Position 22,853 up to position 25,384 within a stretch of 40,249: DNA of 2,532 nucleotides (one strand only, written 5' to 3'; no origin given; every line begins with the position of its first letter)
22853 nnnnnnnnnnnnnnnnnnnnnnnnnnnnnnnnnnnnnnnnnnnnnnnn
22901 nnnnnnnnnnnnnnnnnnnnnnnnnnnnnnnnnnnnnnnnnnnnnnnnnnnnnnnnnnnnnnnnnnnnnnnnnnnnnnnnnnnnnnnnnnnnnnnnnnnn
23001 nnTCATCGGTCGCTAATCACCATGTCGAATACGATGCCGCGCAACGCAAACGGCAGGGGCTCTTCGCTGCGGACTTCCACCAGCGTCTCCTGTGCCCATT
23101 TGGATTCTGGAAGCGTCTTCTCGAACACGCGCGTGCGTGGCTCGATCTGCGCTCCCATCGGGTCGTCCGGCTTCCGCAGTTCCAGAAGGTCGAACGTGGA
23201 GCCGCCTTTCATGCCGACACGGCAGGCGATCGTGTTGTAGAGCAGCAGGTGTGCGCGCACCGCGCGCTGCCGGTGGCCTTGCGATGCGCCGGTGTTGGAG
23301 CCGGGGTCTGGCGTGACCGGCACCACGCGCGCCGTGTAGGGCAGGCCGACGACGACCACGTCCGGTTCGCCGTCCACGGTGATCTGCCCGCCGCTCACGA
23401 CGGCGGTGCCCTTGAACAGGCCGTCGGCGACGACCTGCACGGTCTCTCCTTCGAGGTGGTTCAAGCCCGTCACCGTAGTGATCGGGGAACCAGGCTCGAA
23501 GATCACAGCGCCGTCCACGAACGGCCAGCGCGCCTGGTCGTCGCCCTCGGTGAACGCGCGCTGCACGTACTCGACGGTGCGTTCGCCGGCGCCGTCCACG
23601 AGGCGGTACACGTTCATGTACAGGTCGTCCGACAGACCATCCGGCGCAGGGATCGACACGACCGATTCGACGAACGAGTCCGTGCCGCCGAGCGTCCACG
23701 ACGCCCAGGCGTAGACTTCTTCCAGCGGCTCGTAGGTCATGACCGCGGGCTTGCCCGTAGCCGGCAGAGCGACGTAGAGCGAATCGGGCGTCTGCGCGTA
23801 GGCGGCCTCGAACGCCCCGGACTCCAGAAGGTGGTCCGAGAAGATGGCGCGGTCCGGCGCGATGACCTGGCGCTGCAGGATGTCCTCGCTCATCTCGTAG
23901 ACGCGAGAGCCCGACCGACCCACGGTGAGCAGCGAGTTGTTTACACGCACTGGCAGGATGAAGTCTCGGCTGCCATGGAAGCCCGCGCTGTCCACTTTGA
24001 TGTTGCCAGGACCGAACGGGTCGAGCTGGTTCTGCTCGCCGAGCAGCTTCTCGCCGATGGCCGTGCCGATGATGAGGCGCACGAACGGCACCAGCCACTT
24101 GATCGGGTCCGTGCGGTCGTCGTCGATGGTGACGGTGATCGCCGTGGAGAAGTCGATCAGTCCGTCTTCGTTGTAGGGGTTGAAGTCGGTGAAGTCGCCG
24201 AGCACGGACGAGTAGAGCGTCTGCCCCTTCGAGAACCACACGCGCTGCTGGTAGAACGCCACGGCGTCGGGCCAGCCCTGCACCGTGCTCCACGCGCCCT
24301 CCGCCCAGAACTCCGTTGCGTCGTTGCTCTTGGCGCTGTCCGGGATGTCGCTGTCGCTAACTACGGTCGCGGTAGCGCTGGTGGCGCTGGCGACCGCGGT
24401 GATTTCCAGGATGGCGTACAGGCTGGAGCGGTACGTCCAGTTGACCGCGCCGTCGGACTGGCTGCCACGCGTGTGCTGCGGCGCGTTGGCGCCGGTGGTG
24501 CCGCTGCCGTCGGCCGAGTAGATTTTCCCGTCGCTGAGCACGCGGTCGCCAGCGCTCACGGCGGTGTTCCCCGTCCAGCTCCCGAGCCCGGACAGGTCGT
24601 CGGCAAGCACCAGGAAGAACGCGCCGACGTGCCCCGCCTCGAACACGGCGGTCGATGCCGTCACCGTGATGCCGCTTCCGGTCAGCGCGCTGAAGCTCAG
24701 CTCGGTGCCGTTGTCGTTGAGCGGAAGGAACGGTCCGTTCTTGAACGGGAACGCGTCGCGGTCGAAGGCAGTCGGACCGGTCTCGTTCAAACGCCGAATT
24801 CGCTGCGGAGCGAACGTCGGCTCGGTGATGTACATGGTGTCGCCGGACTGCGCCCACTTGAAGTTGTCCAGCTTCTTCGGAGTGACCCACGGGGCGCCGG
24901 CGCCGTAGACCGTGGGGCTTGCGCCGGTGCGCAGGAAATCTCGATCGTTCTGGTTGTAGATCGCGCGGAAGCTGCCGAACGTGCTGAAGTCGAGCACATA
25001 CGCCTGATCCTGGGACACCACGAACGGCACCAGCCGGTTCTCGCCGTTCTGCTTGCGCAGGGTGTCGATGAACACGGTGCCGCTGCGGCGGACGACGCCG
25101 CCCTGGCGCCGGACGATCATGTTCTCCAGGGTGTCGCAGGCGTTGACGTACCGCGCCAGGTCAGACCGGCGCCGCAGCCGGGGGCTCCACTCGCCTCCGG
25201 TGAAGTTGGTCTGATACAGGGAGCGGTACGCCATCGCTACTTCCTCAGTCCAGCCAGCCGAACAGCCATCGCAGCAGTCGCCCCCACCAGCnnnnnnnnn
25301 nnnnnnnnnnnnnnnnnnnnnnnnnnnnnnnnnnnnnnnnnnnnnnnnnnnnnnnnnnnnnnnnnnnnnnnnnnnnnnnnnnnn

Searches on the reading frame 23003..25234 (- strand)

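Call 11: search_protein_families(library=phrogs, proteins=[window:23003-25234:-], max_evalue=0.001)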
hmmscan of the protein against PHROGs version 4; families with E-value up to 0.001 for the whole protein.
window:23003-25234:- (743 aa): 7 families
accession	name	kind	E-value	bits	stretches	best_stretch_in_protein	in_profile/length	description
phrog_376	-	tail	1.6e-147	493.9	1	4-741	4-710/712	tail protein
phrog_20269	-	unknown function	7.7e-51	174.2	1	6-351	5-335/374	-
phrog_15566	-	tail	7.4e-50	171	2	301-578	27-297/552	tail protein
phrog_457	-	tail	7.1e-08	32.5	1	27-152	22-145/793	tail protein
phrog_19864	-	unknown function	3.7e-05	22.6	1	213-284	1161-1232/1268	-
phrog_30010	-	unknown function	0.0004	20.3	0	463-568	209-310/517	-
phrog_6005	-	head and packaging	0.0004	19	1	219-280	1104-1168/1512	virion structural protein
